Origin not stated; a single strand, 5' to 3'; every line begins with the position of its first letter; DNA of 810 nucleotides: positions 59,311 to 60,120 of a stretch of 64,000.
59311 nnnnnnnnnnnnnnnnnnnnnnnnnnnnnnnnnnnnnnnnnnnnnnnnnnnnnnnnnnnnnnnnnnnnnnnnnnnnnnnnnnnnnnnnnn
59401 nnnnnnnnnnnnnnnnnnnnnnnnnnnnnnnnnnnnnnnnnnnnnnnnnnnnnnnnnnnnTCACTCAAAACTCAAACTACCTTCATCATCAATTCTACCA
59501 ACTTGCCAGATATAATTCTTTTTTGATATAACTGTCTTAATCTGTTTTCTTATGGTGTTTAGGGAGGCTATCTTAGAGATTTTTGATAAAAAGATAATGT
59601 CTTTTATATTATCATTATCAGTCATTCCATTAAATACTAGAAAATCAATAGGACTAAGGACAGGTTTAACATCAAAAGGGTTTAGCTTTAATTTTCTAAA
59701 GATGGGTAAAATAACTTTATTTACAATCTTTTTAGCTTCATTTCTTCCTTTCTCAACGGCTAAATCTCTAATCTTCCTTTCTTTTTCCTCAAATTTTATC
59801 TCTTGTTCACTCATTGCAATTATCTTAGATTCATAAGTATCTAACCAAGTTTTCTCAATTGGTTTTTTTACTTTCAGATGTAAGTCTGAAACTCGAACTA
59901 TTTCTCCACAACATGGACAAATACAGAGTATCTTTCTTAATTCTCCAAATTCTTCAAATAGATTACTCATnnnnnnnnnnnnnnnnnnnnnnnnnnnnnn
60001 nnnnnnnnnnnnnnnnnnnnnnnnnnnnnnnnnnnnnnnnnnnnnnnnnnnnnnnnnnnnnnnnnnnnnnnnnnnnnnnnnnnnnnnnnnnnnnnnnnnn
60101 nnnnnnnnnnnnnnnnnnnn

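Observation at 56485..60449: Four-gene operon: active plus degenerate Holliday-junction-resolvase-like nucleases, a type IIG R-M fusion and an AbrB-like gene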

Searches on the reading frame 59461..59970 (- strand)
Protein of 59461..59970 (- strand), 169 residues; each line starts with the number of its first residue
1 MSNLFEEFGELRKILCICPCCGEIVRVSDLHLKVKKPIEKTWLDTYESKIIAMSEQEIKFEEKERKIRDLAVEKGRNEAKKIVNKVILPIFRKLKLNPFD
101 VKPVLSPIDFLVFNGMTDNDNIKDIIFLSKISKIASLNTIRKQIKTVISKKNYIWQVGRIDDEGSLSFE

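Call 3: search_protein_families(library=pfam, proteins=[window:59461-59970:-], max_evalue=0.1)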
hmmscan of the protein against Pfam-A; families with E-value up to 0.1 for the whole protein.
window:59461-59970:- (169 aa): 1 family
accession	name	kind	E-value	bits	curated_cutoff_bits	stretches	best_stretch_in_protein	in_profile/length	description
PF10107.15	Endonuc_Holl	-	1.5e-16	61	23.8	1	49-157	44-156/159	Endonuclease related to archaeal Holliday junction resolvase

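Call 4: search_protein_families(library=ncbifam, proteins=[window:59461-59970:-], max_evalue=0.1)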
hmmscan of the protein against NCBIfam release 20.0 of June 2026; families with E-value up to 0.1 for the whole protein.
window:59461-59970:- (169 aa): 0 families

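Call 5: search_protein_families(library=padloc, proteins=[window:59461-59970:-], max_evalue=0.1)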
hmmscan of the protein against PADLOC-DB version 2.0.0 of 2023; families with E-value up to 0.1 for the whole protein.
window:59461-59970:- (169 aa): 0 families

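Call 10: find_homologous_proteins(query=window:59461-59970:-)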
Query window:59461-59970:- (169 aa): 186 proteins with E <= 0.001 among 237 candidates; the best 120 are listed.
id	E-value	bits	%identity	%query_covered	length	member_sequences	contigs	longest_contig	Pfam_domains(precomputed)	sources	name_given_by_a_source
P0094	6.4e-99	346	94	100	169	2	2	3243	PF10107.17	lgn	-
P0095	1.3e-88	313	85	100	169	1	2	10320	PF10107.17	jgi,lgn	jgi:predicted Holliday junction resolvase-like endonuclease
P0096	1.5e-88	313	85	100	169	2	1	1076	PF10107.17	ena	-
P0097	4.5e-88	311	85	100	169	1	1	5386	PF10107.17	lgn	-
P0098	1.9e-87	309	84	100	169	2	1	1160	PF10107.17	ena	-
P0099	2.2e-87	309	84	100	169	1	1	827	PF10107.17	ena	-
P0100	3.8e-87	308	85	100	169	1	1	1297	PF10107.17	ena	-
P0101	5.7e-87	307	83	100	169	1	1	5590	PF10107.17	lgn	-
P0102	1.7e-86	306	83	100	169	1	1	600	PF10107.17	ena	-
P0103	1.7e-86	306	83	100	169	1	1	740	PF10107.17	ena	-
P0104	2.4e-86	305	83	100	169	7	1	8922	PF10107.17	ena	-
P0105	3.2e-86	305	83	100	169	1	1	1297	PF10107.17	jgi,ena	-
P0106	3.9e-86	305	83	100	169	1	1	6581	PF10107.17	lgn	-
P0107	1.7e-85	303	82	100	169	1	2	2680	PF10107.17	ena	-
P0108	1.8e-85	303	82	100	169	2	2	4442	PF10107.17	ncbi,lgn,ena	-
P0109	1.8e-85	302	82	100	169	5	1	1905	PF10107.17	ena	-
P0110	2.4e-85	302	81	100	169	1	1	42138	PF10107.17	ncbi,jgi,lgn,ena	-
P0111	6.1e-85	301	82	100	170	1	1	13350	PF10107.17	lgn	-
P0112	6.7e-85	301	82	100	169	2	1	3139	PF10107.17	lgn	-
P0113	7.2e-85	301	82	100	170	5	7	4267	PF10107.17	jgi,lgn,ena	-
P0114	1.3e-84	300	82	100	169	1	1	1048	PF10107.17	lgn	-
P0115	1.5e-84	300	80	100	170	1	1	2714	PF10107.17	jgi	jgi:predicted Holliday junction resolvase-like endonuclease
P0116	1.8e-84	299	82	100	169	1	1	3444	PF10107.17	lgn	-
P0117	1.8e-84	299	81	99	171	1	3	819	PF10107.17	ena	-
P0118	3.5e-84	298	81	100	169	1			PF10107.17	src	-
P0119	6.9e-84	297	80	100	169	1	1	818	PF10107.17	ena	-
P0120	9.5e-84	297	81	100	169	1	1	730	PF10107.17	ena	-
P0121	1.3e-83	296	80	100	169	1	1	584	PF10107.17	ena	-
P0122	1.4e-83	296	81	100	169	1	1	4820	PF10107.17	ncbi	-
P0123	1.6e-83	296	80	100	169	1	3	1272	PF10107.17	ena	-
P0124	9.1e-83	294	80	100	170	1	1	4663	PF10107.17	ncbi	-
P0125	9.7e-83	294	80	100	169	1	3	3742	PF10107.17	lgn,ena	-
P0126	2.4e-82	292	79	100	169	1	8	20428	PF10107.17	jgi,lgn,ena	-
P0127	4.9e-82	291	79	100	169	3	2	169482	PF10107.17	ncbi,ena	-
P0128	6.3e-82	291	78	100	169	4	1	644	PF10107.17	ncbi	-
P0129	2.0e-81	289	80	100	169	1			PF10107.17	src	-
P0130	6.5e-81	288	79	100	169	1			PF10107.17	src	-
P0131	1.2e-80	287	78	100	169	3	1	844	PF10107.17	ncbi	-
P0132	1.4e-80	287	78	100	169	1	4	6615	PF10107.17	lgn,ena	-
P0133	1.6e-80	286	77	100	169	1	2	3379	PF10107.17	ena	-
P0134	3.5e-80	285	76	100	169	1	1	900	PF10107.17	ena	-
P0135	8.8e-80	284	82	95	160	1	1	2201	PF10107.17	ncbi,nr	ncbi:MAG: hypothetical protein NTW17_01080, partial [Candidatus Pacearchaeota archaeon]|nr:hypotheti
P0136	9.5e-80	284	76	100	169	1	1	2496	PF10107.17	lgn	-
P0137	1.1e-79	284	78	100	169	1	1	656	PF10107.17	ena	-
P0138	5.0e-79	282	80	98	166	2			PF10107.17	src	-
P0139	1.1e-78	280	77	100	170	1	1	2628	PF10107.17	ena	-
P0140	1.6e-78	280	76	100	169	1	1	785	PF10107.17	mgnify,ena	mgnify:CR=1 FL=1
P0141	7.7e-78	278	77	100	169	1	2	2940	PF10107.17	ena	-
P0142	4.6e-75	269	77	94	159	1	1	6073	PF10107.17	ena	-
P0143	7.8e-75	268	70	100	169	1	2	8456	PF10107.17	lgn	-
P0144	9.5e-70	251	69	100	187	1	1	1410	PF10107.17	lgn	-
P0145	6.6e-69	249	67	100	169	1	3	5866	PF10107.17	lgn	-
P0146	2.2e-65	237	63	100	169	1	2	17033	PF10107.17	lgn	-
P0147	9.7e-62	225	61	100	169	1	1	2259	PF10107.17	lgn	-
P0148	7.6e-61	222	57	100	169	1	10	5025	PF10107.17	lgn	-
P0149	1.8e-59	218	59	100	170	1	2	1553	PF10107.17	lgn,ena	-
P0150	5.8e-59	216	56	100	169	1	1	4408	PF10107.17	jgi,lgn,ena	-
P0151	1.5e-58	215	60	100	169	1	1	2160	PF10107.17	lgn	-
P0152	2.1e-58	215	60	100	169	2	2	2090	PF10107.17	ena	-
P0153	3.2e-58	214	59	100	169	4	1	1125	PF10107.17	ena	-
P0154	3.6e-58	214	60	100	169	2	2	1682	PF10107.17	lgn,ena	-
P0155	3.9e-58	214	57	100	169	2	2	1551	PF10107.17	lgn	-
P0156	9.6e-58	212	58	100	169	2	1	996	PF10107.17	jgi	-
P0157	3.5e-57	211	60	100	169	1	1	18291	PF10107.17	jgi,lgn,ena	-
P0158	7.9e-56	206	59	100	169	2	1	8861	PF10107.17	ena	-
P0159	2.3e-55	205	57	100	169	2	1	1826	PF10107.17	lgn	-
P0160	2.1e-54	201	57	100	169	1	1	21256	PF10107.17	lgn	-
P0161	2.2e-54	201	51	100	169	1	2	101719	PF10107.17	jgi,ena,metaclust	metaclust:\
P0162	2.2e-54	201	57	100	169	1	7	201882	PF10107.17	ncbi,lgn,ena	-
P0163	2.4e-54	201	56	100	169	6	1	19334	PF10107.17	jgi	jgi:predicted Holliday junction resolvase-like endonuclease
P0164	3.4e-54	201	56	100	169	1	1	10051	PF10107.17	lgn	-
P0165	4.6e-54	200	57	98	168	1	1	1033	PF10107.17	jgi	-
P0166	8.2e-54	200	53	100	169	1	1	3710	PF10107.17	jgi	jgi:predicted Holliday junction resolvase-like endonuclease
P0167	1.1e-53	199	53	99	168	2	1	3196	PF10107.17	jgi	-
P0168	1.1e-53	199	57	100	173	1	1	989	PF10107.17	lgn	-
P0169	3.3e-53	198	56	98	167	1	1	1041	PF10107.17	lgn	-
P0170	3.4e-53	198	56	100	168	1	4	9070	PF10107.17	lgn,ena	-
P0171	3.6e-53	198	57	100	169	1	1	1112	PF10107.17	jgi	jgi:predicted Holliday junction resolvase-like endonuclease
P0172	5.1e-53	197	55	100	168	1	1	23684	PF10107.17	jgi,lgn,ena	-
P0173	6.7e-53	197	56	98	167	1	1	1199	PF10107.17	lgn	-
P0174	8.2e-53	196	56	100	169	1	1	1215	PF10107.17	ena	-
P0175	9.3e-53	196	57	100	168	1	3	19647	PF10107.17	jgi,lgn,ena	-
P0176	1.2e-52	196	56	100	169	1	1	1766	PF10107.17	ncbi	-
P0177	1.2e-52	196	54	100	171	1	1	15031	PF10107.17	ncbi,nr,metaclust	ncbi:hypothetical protein A3K73_04025 [Candidatus Pacearchaeota archaeon RBG_13_36_9]|nr:MAG: hypoth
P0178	1.9e-52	195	54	100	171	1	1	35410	PF10107.17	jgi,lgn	jgi:predicted Holliday junction resolvase-like endonuclease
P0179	2.5e-52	195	54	100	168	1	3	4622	PF10107.17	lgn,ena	-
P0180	2.7e-52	195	56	98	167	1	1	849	PF10107.17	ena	-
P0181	3.0e-52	194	56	98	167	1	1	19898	PF10107.17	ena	-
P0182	5.6e-52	194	55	98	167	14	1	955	PF10107.17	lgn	-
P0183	6.7e-52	193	56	98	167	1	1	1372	PF10107.17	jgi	-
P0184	9.2e-52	193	54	100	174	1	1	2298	PF10107.17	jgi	jgi:predicted Holliday junction resolvase-like endonuclease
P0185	9.9e-52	193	55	98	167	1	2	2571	PF10107.17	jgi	-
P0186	1.1e-51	193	50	100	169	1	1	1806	PF10107.17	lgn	-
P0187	1.2e-51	193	55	98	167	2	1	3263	PF10107.17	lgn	-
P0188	1.8e-51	192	53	100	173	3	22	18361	PF10107.17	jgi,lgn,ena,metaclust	metaclust:\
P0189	1.9e-51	192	52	99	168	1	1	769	PF10107.17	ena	-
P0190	3.1e-51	191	55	98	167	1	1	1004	PF10107.17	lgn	-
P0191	3.5e-51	191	55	98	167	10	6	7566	PF10107.17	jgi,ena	jgi:predicted Holliday junction resolvase-like endonuclease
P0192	5.5e-51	190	54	100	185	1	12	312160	PF10107.17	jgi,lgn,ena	jgi:predicted Holliday junction resolvase-like endonuclease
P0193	6.5e-51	190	55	98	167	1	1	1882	PF10107.17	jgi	-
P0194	6.7e-51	190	55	98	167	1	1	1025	PF10107.17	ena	-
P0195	7.9e-51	190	54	99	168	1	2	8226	PF10107.17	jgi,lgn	-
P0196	1.2e-50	189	56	98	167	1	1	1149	PF10107.17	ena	-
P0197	2.4e-50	188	55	98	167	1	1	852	PF10107.17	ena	-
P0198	2.7e-50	188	53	98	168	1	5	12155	PF10107.17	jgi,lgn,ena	-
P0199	3.5e-50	188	55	98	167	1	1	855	PF10107.17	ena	-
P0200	3.7e-50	188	55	98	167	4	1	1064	PF10107.17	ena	-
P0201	4.9e-50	187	51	99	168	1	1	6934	PF10107.17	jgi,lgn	-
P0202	5.2e-50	187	55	98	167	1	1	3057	PF10107.17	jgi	-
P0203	1.2e-49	186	55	98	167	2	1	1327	PF10107.17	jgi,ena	-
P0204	1.3e-49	186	53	99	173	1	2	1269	PF10107.17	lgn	-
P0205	1.5e-49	186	55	98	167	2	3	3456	PF10107.17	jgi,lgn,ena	-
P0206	1.8e-49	185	53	98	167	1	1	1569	PF10107.17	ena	-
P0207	2.2e-49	185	55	98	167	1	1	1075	PF10107.17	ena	-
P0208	2.5e-49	185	53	98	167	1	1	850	PF10107.17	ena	-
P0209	2.7e-49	185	55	98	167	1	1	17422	PF10107.17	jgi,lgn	jgi:predicted Holliday junction resolvase-like endonuclease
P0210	2.7e-49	185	53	98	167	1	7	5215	PF10107.17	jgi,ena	jgi:predicted Holliday junction resolvase-like endonuclease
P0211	3.1e-49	185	54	98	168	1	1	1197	PF10107.17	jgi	jgi:predicted Holliday junction resolvase-like endonuclease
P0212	3.2e-49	185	53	98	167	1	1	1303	PF10107.17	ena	-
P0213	3.6e-49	184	53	99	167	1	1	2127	PF10107.17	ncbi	-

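Call 26: search_solved_structures(query=A2, max_evalue=10, show_alignments=1)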
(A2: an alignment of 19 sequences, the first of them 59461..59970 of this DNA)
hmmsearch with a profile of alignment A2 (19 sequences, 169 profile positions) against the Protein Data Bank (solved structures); distinct sequences matched with E-value up to 10: 3.
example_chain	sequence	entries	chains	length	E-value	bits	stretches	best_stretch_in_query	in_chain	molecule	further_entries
8eov_A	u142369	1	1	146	0.015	18.2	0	87-107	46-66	C2HR1_4r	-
2lf0_A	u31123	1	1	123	0.51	13.2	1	22-91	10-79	Uncharacterized protein yibL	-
5mrc_W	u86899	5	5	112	0.77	12.7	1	15-67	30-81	bL32m | Large ribosomal subunit protein bL32m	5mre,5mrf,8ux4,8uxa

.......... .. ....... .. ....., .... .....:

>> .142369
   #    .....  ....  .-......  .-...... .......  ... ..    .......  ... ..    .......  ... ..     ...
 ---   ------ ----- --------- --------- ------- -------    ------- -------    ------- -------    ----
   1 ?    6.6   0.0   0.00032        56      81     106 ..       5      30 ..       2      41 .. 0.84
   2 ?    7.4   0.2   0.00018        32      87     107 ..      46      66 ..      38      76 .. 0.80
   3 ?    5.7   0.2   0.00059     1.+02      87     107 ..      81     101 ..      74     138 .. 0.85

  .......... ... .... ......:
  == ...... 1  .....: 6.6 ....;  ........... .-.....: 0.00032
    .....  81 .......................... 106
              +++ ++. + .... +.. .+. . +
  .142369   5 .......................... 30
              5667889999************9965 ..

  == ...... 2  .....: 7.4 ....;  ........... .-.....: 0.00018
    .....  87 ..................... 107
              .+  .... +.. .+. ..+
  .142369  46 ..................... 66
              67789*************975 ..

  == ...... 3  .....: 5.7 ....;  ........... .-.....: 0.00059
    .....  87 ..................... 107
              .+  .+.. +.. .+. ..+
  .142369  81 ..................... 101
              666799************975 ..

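Call 68: find_related_loci(query=A2, collection=genome_contigs, flank=3000)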
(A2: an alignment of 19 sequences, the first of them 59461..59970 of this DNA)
Query A2 (169 aa) in genome_contigs; peptide patterns used: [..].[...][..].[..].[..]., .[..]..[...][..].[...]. (x = any residue, [..] = any of these).
599 stretches matched a pattern (row limit reached: there are more); 386 encode a relative of the query (tblastn E <= 1e-3); the best 80 are kept; 80 distinct loci.
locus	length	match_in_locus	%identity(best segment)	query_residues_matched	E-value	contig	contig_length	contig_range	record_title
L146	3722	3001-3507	82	1-169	1e-91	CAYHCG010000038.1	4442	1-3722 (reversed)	MAG TPA_asm: Candidatus Woesearchaeota archaeon isolate ERP119705_co10_239 genome assembly, contig: NODE_15105_length_44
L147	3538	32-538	81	1-169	2e-89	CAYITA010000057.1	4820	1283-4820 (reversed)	MAG TPA_asm: Candidatus Woesearchaeota archaeon isolate ERP119705_co5_89 genome assembly, contig: NODE_24985_length_4820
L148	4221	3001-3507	81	1-169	4e-84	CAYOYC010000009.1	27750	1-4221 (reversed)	MAG TPA_asm: Candidatus Woesearchaeota archaeon isolate SRP178699_co1_624 genome assembly, contig: NODE_1874_length_2775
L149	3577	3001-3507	79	1-169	5e-83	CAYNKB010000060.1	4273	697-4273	MAG TPA_asm: Candidatus Woesearchaeota archaeon isolate SRP050083_co1_132 genome assembly, contig: NODE_13536_length_427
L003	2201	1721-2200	82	1-160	1e-81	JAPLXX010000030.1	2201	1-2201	MAG: Candidatus Pacearchaeota archaeon isolate LacPavin_0920_SED2_MAG_35_12 LacPavin_0920_SED2_scaffold_1121362, whole g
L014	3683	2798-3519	58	1-169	2e-65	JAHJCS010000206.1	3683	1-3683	MAG: Nanoarchaeota archaeon isolate Modern_marine.mb.317 Modern_marine.mb.317_k141_2015116, whole genome shotgun sequenc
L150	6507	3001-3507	56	1-169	6e-62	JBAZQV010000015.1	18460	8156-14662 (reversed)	MAG: Candidatus Aenigmatarchaeota archaeon isolate SO_2017_SWC_7 scaffold_2552_c1_LP-4_2017, whole genome shotgun sequen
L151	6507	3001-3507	58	1-169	7e-62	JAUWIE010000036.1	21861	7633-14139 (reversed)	MAG: Thermoplasmatota archaeon isolate CSMAG_2286 CSMAG_2286_k141_587173_length_21861_cov_9.0000, whole genome shotgun s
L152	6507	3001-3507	57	1-169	6e-61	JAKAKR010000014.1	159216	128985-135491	MAG: Nanoarchaeota archaeon isolate WY4.bin80 NODE_77_length_159216_cov_2.754056, whole genome shotgun sequence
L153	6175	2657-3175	53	1-169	2e-58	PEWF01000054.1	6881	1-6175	MAG: archaeon CG07_land_8_20_14_0_80_38_8 isolate CG07_land_8_20_14_0_80_38_8 CG07_land_8_20_14_0.80_scaffold_9213_c, wh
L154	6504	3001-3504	51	1-168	1e-56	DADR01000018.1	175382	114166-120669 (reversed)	MAG TPA_asm: Methanoregula sp. UBA247 UBA247_contig_2963, whole genome shotgun sequence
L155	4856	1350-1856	51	1-169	2e-56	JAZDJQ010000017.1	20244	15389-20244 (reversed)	MAG: Candidatus Iainarchaeum archaeon isolate MEGAHIT-group-0.495 k141_16911683, whole genome shotgun sequence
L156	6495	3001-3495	53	5-169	8e-55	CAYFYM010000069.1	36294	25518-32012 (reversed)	MAG TPA_asm: uncultured Candidatus Bathyarchaeia archaeon isolate ERP108616_co1_60 genome assembly, contig: k119_583672,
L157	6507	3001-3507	49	1-169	1e-54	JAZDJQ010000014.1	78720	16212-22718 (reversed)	MAG: Candidatus Iainarchaeum archaeon isolate MEGAHIT-group-0.495 k141_15729783, whole genome shotgun sequence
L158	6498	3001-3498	50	3-169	4e-54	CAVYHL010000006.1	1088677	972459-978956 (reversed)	MAG: Candidatus Bathyarchaeota archaeon isolate MFD03726.bin.1.104 genome assembly, contig: contig_19721, whole genome s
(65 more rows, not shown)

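Call 80: search_protein_families(library=phrogs, proteins=[window:59461-59970:-], max_evalue=0.01)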
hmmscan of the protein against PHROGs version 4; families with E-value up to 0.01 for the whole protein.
window:59461-59970:- (169 aa): 0 families

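Call 83: search_protein_representatives(alignment_id=A2)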
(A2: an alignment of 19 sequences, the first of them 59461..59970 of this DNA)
Query: 19 sequences, 169 profile positions. Proteins with E-value up to 0.001 (for the whole library): 1165; up to 1e-10: 251; up to 1e-30: 31. The best 150 are listed.
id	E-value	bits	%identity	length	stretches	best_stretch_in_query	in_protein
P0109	1.1e-80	285.5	-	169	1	1-169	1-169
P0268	5.1e-65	234.6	-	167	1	5-169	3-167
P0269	1.1e-62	227.0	-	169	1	1-169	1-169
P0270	1.7e-55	203.6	-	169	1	1-169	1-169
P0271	2.0e-55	203.4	-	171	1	1-166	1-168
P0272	2.9e-54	199.6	-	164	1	5-169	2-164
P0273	2.3e-53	196.6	-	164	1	6-169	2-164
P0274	4.1e-52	192.6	-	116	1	1-116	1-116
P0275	6.8e-51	188.6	-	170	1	1-168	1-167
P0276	7.0e-51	188.6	-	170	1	6-169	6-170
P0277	1.7e-46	174.3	-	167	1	4-169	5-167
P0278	4.8e-46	172.8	-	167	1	3-169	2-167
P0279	1.6e-45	171.1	-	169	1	5-163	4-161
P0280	2.3e-45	170.6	-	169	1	4-169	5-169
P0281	6.0e-42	159.5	-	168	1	1-169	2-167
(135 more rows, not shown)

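Call 87: search_protein_families(library=pfam, alignment_id=A7, max_evalue=0.00001)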
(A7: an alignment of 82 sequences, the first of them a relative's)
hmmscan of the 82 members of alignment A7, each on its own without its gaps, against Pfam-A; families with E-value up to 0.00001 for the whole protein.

A. member 1, L178:785-1444:- (219 aa): 0 families

B. families by the number of members that match (of 82 scanned): 54 families (the first 25 are shown)
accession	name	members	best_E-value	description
PF11074.14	DUF2779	3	1.9e-44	Domain of unknown function(DUF2779)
PF13280.12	WYL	3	5.4e-17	WYL domain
PF01557.24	FAA_hydrolase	2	5.3e-53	Fumarylacetoacetate (FAA) hydrolase C-terminal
PF13635.12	DUF4143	2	1.9e-49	Domain of unknown function (DUF4143)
PF13173.12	AAA_14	2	1.2e-29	AAA domain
PF19838.5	LptD_2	1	8.1e-110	LptD protein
PF13645.11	YkuD_2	1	3.4e-66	L,D-transpeptidase catalytic domain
PF04107.18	GCS2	1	3.7e-59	Glutamate-cysteine ligase family 2(GCS2)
PF01018.28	GTP1_OBG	1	3.6e-52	GTP1/OBG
PF02348.25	CTP_transf_3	1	2.3e-50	Cytidylyltransferase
PF01935.23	DUF87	1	3.3e-37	Helicase HerA, central domain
PF13088.12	BNR_2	1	3.4e-29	BNR repeat-like domain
PF13683.12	rve_3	1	1.9e-26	Integrase core domain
PF00465.25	Fe-ADH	1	8.3e-26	Iron-containing alcohol dehydrogenase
PF00254.34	FKBP_C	1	1.6e-25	FKBP-type peptidyl-prolyl cis-trans isomerase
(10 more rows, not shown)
